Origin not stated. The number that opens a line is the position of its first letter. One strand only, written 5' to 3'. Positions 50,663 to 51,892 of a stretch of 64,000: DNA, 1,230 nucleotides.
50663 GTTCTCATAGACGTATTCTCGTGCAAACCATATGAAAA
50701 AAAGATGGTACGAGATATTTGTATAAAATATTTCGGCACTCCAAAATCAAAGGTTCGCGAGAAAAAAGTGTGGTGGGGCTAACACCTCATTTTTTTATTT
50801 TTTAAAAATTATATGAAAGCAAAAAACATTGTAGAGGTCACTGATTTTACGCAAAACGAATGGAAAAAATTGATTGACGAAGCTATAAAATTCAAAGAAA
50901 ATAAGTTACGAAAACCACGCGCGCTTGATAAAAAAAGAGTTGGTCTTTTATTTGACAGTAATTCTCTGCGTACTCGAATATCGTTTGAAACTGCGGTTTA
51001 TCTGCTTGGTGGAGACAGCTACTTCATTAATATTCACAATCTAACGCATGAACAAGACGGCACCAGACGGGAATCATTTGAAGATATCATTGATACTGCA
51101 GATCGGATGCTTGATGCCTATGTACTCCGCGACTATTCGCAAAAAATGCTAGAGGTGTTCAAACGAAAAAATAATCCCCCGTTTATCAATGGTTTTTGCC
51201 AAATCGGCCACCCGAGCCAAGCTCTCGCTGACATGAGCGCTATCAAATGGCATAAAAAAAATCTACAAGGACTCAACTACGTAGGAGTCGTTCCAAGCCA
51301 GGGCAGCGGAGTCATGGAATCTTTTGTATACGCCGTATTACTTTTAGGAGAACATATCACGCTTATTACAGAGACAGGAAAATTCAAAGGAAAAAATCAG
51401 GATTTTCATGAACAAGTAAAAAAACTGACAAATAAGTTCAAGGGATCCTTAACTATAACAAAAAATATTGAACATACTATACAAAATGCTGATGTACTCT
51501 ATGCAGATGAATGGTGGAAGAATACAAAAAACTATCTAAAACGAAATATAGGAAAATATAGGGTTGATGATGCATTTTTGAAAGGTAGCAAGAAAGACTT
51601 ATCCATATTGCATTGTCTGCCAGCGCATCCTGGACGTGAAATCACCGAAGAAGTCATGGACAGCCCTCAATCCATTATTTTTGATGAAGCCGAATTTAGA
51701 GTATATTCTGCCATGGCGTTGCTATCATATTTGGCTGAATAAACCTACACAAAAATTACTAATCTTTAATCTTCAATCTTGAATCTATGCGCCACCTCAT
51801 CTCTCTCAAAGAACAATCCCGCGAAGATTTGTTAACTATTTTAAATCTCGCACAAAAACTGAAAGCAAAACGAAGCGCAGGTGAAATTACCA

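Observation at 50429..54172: A SpeH-like pyruvoyl decarboxylase, two OTCase-family paralogs and an aspartase/fumarase embedded in a pyr operon that lacks carAB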

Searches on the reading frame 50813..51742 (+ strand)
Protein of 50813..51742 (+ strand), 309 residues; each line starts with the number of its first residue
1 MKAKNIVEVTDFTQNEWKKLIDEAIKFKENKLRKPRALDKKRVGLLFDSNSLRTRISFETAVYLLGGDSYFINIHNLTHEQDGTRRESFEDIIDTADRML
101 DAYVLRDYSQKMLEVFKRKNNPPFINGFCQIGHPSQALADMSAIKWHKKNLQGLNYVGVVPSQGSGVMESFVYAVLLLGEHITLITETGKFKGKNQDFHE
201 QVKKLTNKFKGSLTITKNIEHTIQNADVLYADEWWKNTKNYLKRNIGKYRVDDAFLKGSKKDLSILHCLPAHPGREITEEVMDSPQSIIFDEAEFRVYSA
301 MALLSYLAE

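Call 3: search_protein_families(library=pfam, proteins=[window:50813-51742:+])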
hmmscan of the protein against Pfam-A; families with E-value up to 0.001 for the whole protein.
window:50813-51742:+ (309 aa): 3 families
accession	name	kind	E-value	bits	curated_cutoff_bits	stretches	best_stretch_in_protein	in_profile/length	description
PF02729.26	OTCace_N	-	3.7e-33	115.1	29.9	1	4-145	1-147/148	Aspartate/ornithine carbamoyltransferase, carbamoyl-P binding domain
PF00185.30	OTCace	-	9.9e-33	113.8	29.4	1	165-306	13-156/157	Aspartate/ornithine carbamoyltransferase, Asp/Orn binding domain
PF19538.4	DUF6062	-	0.00071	19.5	27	0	180-250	166-237/243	Family of unknown function (DUF6062)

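Call 4: search_protein_families(library=ncbifam, proteins=[window:50813-51742:+])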
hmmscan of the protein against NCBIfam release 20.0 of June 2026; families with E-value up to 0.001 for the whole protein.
window:50813-51742:+ (309 aa): 16 families
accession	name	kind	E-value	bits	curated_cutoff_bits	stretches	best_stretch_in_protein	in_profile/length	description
NF001986.0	PRK00779.1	subfamily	2.5e-63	214.1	306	1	2-308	4-304/307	ornithine carbamoyltransferase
TIGR00658.1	orni_carb_tr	equivalog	1.7e-61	208.1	280.85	1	4-307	1-302/304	ornithine carbamoyltransferase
NF011380.0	PRK14805.1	equivalog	1.6e-51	175.2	421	1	4-307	2-299/302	ornithine carbamoyltransferase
TIGR04384.1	putr_carbamoyl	exception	8.6e-51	173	500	1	7-308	3-307/330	putrescine carbamoyltransferase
NF002032.1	PRK00856.1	equivalog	2.9e-38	131.8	263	1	4-307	1-296/297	aspartate carbamoyltransferase catalytic subunit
NF003286.0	PRK04284.1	subfamily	6.3e-37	127.4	515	1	2-272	5-277/332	ornithine carbamoyltransferase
TIGR00670.1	asp_carb_tr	equivalog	7.9e-35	120.4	236.95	1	4-307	1-302/304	aspartate carbamoyltransferase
NF003384.0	PRK04523.1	equivalog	2.3e-33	115.7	288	1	2-308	2-333/336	N-acetylornithine carbamoyltransferase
NF011379.0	PRK14804.1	equivalog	1.5e-30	106.4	373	1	3-304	6-305/311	ornithine carbamoyltransferase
NF009213.0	PRK12562.1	subfamily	1.7e-26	93.4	559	1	4-303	7-327/334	ornithine carbamoyltransferase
NF002470.0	PRK01713.1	equivalog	3.7e-23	82.5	545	1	1-271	5-277/334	ornithine carbamoyltransferase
NF006046.0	PRK08192.1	equivalog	1.7e-14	53.8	512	1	3-305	6-314/339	aspartate carbamoyltransferase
NF008853.0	PRK11891.1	equivalog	6.9e-13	48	560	1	35-306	122-396/430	aspartate carbamoyltransferase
NF010387.0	PRK13814.1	equivalog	1.9e-10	40.2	660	1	7-305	9-300/310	aspartate carbamoyltransferase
NF005538.0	PRK07200.1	equivalog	2.1e-09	36.9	453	1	11-237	29-275/396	knotted carbamoyltransferase YgeW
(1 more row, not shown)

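Call 12: find_encoding_contigs(protein=window:50813-51742:+, flank=10000, max_places=6)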
Protein window:50813-51742:+ (309 aa): 3 contigs read that carry it; 2 places shown.
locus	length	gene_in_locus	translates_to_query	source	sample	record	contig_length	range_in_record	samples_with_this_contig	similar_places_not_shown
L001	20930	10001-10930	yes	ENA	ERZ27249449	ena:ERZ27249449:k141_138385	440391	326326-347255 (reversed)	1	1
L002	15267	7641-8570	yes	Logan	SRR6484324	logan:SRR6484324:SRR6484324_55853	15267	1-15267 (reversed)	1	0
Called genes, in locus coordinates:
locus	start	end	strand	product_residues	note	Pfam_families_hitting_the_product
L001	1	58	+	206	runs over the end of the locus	-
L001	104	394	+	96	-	-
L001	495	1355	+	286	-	PF01680:SOR_SNZ, PF05690:ThiG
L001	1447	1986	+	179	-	PF01174:SNO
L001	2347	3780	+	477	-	PF00478:IMPDH, PF00571:CBS, PF01070:FMN_dh, PF00977:His_biosynth (faint), PF03060:NMO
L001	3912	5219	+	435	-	PF00709:Adenylsucc_synt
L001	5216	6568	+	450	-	PF00206:Lyase_1, PF08328:ASL_C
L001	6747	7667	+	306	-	PF02729:OTCace_N, PF00185:OTCace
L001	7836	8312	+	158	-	PF01948:PyrI, PF02748:PyrI_C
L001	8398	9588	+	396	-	PF01979:Amidohydro_1, PF12890:DHOase (weak)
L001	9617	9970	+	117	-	PF02675:AdoMet_dc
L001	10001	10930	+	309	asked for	PF02729:OTCace_N, PF00185:OTCace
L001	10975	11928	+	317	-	PF02729:OTCace_N, PF00185:OTCace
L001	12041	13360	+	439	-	PF00206:Lyase_1, PF10415:FumaraseC_C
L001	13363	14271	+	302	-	PF01180:DHO_dh, PF03060:NMO (faint), PF04481:DUF561 (faint), PF01207:Dus (weak)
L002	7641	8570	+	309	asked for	PF02729:OTCace_N, PF00185:OTCace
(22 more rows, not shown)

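Call 13: find_homologous_proteins(query=window:50813-51739:+)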
Query window:50813-51739:+ (309 aa): 7604 proteins with E <= 0.001 among 8000 candidates; the best 120 are listed.
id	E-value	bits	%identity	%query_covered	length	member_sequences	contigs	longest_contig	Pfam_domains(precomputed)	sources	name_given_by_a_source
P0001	1.2e-205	699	100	100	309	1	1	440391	PF00185.31,PF02729.27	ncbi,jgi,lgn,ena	ncbi:MAG: hypothetical protein WCW16_01705 [Candidatus Magasanikbacteria bacterium]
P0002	2.2e-157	541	77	100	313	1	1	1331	PF00185.31,PF02729.27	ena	-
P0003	2.7e-153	527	73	100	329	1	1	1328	PF00185.31,PF02729.27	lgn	-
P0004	1.0e-150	519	74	100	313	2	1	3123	PF00185.31,PF02729.27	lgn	-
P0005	1.2e-150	519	72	100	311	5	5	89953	PF00185.31,PF02729.27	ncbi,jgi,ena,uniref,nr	ncbi:MAG: Ornithine carbamoyltransferase, catabolic [Candidatus Magasanikbacteria bacterium GW2011_G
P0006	1.9e-150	518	74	100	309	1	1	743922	PF00185.31,PF02729.27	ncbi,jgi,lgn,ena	ncbi:MAG: hypothetical protein WC070_01170 [Candidatus Magasanikbacteria bacterium]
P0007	1.4e-146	505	72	100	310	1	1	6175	PF00185.31,PF02729.27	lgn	-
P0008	8.5e-145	499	72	100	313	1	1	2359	PF00185.31,PF02729.27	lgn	-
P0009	1.8e-143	495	69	100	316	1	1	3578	PF00185.31,PF02729.27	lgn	-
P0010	2.0e-142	492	69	99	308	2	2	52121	PF00185.31,PF02729.27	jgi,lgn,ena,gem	-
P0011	4.0e-142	491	68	99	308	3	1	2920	PF00185.31,PF02729.27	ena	-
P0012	8.3e-142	490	69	99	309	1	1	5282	PF00185.31,PF02729.27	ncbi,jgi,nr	ncbi:MAG: ornithine carbamoyltransferase [uncultured bacterium]|nr:MAG: ornithine carbamoyltransfera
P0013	9.9e-142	489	68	99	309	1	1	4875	PF00185.31,PF02729.27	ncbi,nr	ncbi:MAG: hypothetical protein HY565_03420 [Candidatus Kerfeldbacteria bacterium]|nr:hypothetical pr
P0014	3.7e-140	484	68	99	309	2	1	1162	PF00185.31,PF02729.27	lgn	-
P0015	4.8e-140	484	70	99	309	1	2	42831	PF00185.31,PF02729.27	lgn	-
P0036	1.6e-126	439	61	100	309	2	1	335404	PF00185.31,PF02729.27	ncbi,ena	-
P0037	2.4e-125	436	64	100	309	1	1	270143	PF00185.31,PF02729.27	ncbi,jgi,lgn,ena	-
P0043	3.3e-121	422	64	99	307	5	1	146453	PF00185.31,PF02729.27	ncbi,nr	ncbi:hypothetical protein HZC31_03960 [Candidatus Woesearchaeota archaeon]|nr:hypothetical protein [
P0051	4.9e-104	366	56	100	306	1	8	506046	PF00185.31,PF02729.27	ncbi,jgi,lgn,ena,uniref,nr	ncbi:MAG: hypothetical protein COV59_03435 [Candidatus Magasanikbacteria bacterium CG11_big_fil_rev_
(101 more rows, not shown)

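Call 15: find_encoding_contigs(protein=P0043, flank=10000, max_places=3)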
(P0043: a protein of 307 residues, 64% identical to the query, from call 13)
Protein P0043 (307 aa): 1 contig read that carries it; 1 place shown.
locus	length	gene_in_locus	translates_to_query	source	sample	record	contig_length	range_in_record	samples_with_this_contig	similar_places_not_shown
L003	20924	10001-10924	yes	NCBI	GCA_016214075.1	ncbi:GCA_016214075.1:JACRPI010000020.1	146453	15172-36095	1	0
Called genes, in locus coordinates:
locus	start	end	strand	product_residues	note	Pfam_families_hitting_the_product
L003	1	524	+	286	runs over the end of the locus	-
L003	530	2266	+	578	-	-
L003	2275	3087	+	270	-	-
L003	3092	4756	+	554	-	-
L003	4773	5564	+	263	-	-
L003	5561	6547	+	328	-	-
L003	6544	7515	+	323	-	-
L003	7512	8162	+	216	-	-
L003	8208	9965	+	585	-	PF01336:tRNA_anti-codon, PF00152:tRNA-synt_2, PF02938:GAD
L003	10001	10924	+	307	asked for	PF02729:OTCace_N, PF00185:OTCace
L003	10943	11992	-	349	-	PF00391:PEP-utilizers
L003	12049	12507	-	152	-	-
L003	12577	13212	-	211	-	PF04967:HTH_10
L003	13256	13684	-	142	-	PF13673:Acetyltransf_10, PF00583:Acetyltransf_1, PF13508:Acetyltransf_7, PF08445:FR47 (weak)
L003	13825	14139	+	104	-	PF05016:ParE_toxin (weak)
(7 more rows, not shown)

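Call 16: find_encoding_contigs(protein=P0051, flank=10000, max_places=3)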
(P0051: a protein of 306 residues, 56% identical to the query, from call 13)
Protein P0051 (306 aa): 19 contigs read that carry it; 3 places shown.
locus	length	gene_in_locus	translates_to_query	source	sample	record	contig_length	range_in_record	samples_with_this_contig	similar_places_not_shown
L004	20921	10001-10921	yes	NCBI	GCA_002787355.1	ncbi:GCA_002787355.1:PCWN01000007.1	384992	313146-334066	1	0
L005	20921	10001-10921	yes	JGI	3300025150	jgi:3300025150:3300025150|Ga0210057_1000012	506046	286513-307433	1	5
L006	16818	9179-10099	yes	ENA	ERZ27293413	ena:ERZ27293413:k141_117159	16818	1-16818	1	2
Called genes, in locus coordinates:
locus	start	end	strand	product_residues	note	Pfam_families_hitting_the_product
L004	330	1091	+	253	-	PF01996:F420_ligase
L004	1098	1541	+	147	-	PF00293:NUDIX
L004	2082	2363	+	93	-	-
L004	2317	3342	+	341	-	PF00459:Inositol_P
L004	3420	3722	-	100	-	-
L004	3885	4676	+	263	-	-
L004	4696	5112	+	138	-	PF12713:DUF3806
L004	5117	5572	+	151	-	-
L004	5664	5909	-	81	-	-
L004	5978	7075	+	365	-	PF10343:Q_salvage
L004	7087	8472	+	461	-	PF00561:Abhydrolase_1 (faint), PF12146:Hydrolase_4, PF12697:Abhydrolase_6 (weak), PF00535:Glycos_transf_2, PF10111:Glyco_tranf_2_2, PF13641:Glyco_tranf_2_3 (weak)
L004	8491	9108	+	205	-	PF09335:VTT_dom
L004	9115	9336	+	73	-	-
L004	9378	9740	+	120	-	PF05656:DUF805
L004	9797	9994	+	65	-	-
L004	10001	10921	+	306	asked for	PF02729:OTCace_N, PF00185:OTCace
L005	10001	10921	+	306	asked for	PF02729:OTCace_N, PF00185:OTCace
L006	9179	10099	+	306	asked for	PF02729:OTCace_N, PF00185:OTCace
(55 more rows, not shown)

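Call 17: find_encoding_contigs(protein=P0006, flank=10000, max_places=2)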
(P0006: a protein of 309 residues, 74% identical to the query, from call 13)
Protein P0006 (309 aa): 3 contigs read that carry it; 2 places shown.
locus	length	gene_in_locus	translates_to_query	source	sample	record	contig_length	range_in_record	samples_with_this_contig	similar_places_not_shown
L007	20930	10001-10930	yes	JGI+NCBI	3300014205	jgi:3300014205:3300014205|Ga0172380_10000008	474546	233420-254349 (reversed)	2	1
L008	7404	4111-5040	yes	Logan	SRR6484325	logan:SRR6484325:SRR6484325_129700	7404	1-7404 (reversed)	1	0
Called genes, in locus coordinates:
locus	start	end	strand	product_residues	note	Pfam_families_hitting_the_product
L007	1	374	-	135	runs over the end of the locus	PF02082:Rrf2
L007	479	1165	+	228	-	PF00970:FAD_binding_6, PF00175:NAD_binding_1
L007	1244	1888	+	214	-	PF01255:Prenyltransf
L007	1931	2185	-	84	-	-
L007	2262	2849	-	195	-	PF01612:DNA_pol_A_exo1 (weak), PF10108:DNA_pol_B_exo2 (faint), PF13482:RNase_H_2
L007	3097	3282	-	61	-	PF00462:Glutaredoxin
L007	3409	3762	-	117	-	-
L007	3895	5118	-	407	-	PF19425:Csd3_N2 (weak), PF01551:Peptidase_M23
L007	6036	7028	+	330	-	-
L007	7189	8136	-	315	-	-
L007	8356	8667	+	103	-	PF01022:HTH_5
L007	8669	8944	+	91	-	PF13192:Thioredoxin_3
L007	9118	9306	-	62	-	-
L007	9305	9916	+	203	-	PF03773:ArsP_1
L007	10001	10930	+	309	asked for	PF02729:OTCace_N, PF00185:OTCace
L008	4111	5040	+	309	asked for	PF02729:OTCace_N, PF00185:OTCace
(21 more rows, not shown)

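Call 18: find_encoding_contigs(protein=P0036, flank=10000, max_places=2)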
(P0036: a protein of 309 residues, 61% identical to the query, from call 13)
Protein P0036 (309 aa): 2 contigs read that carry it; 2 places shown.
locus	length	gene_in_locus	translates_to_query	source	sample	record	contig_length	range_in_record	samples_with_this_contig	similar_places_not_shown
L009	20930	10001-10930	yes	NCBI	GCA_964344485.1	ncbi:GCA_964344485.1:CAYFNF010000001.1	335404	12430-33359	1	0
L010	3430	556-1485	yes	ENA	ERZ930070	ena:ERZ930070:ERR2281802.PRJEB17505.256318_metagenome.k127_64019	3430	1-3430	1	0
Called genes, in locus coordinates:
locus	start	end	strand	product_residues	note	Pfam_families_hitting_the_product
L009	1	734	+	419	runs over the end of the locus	PF13263:PHP_C (weak), PF27218:MJ0043_C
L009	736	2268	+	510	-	PF13231:PMT_2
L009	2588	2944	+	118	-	-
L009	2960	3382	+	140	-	-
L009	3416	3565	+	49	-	-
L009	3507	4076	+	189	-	PF07690:MFS_1, PF05977:MFS_3 (weak)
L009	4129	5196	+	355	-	PF01625:PMSR, PF01641:SelR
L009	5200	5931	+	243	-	PF02475:TRM5-TYW2_MTfase (weak), PF05175:MTS, PF06325:PrmA, PF13489:Methyltransf_23, PF13649:Methyltransf_25, PF13847:Methyltransf_31, PF08241:Methyltransf_11, PF08242:Methyltransf_12 (weak)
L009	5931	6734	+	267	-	PF00106:adh_short, PF08659:KR, PF13561:adh_short_C2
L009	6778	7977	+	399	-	PF02655:ATP-grasp_3 (weak)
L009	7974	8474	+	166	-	PF01583:APS_kinase (weak), PF07931:CPT, PF13238:AAA_18, PF13671:AAA_33, PF13207:AAA_17 (weak)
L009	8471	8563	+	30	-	-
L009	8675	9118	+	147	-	PF00702:Hydrolase, PF06888:Put_Phosphatase (faint), PF12710:HAD (weak), PF13419:HAD_2, PF08282:Hydrolase_3 (faint), PF13242:Hydrolase_like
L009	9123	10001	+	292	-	PF01988:VIT1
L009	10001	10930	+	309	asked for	PF02729:OTCace_N, PF00185:OTCace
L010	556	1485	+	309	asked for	PF02729:OTCace_N, PF00185:OTCace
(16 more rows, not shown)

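Call 19: find_encoding_contigs(protein=P0037, flank=10000, max_places=2)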
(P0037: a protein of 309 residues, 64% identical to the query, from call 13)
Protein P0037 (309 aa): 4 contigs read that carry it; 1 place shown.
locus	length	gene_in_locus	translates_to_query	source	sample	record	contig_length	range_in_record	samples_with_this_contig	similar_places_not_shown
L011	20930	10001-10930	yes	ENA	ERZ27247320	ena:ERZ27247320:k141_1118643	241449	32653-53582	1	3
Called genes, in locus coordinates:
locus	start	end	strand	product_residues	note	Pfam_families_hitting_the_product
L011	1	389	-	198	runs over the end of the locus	-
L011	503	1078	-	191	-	-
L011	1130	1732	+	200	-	PF01997:Translin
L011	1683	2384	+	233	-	PF13483:Lactamase_B_3, PF12706:Lactamase_B_2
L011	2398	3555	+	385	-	-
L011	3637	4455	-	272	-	PF04383:KilA-N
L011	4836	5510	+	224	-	-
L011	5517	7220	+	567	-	-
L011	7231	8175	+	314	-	-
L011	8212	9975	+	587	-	PF01336:tRNA_anti-codon, PF00152:tRNA-synt_2, PF02938:GAD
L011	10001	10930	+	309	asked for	PF02729:OTCace_N, PF00185:OTCace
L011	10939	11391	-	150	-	-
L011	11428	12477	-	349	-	PF00391:PEP-utilizers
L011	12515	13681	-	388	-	PF01702:TGT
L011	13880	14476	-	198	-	PF00702:Hydrolase, PF13419:HAD_2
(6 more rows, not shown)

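Call 20: search_solved_structures(query=window:50813-51739:+, show_alignments=3, max_evalue=1e-20)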
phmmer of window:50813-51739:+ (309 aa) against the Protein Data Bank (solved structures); distinct sequences matched with E-value up to 1e-20: 31.
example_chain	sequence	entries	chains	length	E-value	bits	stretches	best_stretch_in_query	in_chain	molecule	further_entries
4nf2_A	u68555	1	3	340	5.7e-40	140.4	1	3-305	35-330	Ornithine carbamoyltransferase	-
4ep1_A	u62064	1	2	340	7.5e-40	140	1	3-305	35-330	Ornithine carbamoyltransferase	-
1a1s_A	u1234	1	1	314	2.5e-38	135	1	5-305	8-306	ORNITHINE CARBAMOYLTRANSFERASE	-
1pvv_A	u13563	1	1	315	2.5e-38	135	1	5-305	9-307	Ornithine carbamoyltransferase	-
1vlv_A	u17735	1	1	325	1.2e-34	122.9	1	2-304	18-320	Ornithine carbamoyltransferase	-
7nnf_A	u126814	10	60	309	1.6e-32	116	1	11-309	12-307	Ornithine carbamoyltransferase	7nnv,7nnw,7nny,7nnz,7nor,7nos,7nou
2i6u_A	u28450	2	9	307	1.6e-32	115.9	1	11-309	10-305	Ornithine carbamoyltransferase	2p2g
7x99_A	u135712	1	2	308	2.1e-32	115.6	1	4-307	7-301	ornithine carbamoyltransferase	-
3tpf_A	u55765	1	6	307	8.3e-32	113.6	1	4-307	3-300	Ornithine carbamoyltransferase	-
4f2g_A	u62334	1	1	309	2.9e-30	108.6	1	7-307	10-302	Ornithine carbamoyltransferase 1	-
1c9y_A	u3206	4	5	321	8.4e-29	103.8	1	2-305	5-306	ORNITHINE CARBAMOYLTRANSFERASE | ORNITHINE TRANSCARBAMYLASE | PROTEIN (ORNITHINE TRANSCARBAMOYLASE)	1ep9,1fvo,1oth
3gd5_A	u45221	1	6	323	1.1e-28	103.3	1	36-307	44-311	Ornithine carbamoyltransferase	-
1fb5_A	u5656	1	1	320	3.8e-28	101.6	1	2-305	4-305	ORNITHINE TRANSCARBAMOYLASE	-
4a8t_A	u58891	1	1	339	4.6e-28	101.4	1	6-307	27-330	PUTRESCINE CARBAMOYLTRANSFERASE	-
3txx_A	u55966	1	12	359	5.7e-28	101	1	6-307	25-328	Putrescine carbamoyltransferase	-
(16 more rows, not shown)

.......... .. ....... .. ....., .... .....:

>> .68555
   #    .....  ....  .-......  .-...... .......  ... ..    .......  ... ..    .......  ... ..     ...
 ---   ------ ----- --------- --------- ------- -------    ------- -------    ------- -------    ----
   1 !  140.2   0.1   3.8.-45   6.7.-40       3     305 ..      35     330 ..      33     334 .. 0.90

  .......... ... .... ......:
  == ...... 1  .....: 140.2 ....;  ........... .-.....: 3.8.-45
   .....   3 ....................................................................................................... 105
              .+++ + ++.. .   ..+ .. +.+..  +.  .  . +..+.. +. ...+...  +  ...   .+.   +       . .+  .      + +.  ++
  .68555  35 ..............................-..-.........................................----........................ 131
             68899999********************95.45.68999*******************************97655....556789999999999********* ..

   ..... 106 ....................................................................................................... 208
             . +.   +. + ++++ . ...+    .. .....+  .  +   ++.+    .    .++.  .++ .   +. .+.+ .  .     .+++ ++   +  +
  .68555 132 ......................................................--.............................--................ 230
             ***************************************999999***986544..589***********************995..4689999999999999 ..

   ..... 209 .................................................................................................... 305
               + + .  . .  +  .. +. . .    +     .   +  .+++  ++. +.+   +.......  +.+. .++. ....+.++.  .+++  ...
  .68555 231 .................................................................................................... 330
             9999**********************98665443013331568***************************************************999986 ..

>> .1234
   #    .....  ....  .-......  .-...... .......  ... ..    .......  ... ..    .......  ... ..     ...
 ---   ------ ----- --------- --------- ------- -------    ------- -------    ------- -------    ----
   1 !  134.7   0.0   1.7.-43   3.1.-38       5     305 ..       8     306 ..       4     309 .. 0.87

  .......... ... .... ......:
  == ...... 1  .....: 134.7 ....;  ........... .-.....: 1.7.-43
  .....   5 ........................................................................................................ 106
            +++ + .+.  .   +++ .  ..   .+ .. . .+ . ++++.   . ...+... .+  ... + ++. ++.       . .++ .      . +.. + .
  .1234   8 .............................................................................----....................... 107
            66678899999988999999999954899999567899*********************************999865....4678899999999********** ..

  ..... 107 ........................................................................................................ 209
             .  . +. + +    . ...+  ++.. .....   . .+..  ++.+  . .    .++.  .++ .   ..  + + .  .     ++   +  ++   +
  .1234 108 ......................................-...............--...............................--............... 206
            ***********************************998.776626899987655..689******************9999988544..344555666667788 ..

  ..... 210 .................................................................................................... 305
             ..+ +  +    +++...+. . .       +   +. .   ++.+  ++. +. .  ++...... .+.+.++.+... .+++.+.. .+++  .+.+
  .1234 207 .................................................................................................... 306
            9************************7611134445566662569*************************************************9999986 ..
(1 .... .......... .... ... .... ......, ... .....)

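Call 52: find_related_loci(query=A2, collection=metagenome_contigs, flank=8000)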
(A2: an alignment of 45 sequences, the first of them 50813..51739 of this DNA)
Query A2 (309 aa) in metagenome_contigs; peptide patterns used: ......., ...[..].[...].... (x = any residue, [..] = any of these).
77 stretches matched a pattern; 23 encode a relative of the query (tblastn E <= 1e-3); 22 distinct loci.
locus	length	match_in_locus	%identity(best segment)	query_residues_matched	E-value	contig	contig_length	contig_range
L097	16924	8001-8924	72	1-308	6e-161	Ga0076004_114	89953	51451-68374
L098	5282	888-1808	69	1-307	2e-153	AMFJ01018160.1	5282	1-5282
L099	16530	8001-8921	69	1-307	5e-151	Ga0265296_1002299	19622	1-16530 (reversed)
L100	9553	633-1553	68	1-307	3e-148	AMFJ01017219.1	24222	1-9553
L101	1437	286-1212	65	1-309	5e-151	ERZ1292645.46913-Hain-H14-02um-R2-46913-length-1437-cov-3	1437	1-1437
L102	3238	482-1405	66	1-309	4e-143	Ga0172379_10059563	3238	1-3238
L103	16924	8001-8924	64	1-309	2e-136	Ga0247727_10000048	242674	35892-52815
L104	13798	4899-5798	65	3-304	9e-132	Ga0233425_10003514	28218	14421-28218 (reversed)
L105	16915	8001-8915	56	1-309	6e-113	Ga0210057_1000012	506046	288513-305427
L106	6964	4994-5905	57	1-308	8e-111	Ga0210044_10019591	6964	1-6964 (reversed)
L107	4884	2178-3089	57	1-308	4e-111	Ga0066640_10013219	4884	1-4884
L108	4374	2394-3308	55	1-309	1e-111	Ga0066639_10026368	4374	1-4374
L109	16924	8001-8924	74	1-308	8e-159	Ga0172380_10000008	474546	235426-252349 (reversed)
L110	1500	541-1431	55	2-307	4e-113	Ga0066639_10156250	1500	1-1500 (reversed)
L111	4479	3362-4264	44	5-307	8e-86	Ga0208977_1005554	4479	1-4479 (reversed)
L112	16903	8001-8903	44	5-307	1e-85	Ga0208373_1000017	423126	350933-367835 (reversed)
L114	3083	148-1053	41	4-307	3e-79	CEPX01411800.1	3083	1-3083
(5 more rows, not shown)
